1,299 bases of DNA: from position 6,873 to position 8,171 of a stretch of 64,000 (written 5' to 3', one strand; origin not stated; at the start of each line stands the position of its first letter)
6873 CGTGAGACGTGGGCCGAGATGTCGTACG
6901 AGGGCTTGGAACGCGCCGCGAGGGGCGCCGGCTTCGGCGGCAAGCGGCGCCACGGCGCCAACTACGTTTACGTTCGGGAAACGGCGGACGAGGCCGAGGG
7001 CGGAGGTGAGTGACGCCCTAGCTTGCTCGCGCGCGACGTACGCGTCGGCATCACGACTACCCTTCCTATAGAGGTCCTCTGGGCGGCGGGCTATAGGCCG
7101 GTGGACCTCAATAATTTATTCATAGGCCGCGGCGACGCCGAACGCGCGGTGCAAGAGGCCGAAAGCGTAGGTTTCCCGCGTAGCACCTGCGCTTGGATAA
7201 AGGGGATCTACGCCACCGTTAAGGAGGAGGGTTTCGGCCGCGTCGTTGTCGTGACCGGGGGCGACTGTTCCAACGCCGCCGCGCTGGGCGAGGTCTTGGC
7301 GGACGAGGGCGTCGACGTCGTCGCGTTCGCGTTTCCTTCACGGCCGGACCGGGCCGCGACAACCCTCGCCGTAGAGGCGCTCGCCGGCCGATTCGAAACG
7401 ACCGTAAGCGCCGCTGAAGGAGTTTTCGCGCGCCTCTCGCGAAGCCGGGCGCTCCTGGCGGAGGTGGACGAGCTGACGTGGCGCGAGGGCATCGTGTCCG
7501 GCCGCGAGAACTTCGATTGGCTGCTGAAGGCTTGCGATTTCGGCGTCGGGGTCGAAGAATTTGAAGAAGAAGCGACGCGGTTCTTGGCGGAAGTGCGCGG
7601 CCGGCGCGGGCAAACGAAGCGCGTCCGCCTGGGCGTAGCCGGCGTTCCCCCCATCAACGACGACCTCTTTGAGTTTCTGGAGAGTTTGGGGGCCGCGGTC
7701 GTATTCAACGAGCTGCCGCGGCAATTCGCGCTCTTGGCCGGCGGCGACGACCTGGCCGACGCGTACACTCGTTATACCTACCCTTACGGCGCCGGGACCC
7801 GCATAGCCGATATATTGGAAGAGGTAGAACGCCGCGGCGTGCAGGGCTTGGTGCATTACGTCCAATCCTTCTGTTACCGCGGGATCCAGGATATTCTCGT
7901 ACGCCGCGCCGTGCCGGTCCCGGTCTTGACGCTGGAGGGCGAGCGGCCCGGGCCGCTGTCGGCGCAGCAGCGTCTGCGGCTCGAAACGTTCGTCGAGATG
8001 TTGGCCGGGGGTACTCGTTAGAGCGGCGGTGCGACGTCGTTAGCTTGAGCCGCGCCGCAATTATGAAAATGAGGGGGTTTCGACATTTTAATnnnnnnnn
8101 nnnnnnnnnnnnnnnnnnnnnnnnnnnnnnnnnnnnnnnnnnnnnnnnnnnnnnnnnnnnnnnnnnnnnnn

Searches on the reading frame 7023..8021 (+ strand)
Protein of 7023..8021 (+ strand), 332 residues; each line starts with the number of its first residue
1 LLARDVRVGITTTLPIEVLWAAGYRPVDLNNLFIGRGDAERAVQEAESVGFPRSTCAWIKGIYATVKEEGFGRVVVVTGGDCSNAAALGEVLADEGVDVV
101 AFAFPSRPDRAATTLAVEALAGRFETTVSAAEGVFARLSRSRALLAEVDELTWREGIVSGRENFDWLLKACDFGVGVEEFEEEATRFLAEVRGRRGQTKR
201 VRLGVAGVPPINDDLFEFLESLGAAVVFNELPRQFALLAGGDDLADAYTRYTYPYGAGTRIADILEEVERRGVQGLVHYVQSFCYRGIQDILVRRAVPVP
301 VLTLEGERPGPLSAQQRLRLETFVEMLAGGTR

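Call 60: search_protein_families(library=pfam, proteins=[window:7023-8021:+], max_evalue=0.00001)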
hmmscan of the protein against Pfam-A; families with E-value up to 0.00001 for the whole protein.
window:7023-8021:+ (332 aa): 1 family
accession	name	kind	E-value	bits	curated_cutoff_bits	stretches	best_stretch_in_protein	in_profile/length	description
PF06050.19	HGD-D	-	1.9e-32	113.6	28.4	1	13-327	3-342/342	2-hydroxyglutaryl-CoA dehydratase, D-component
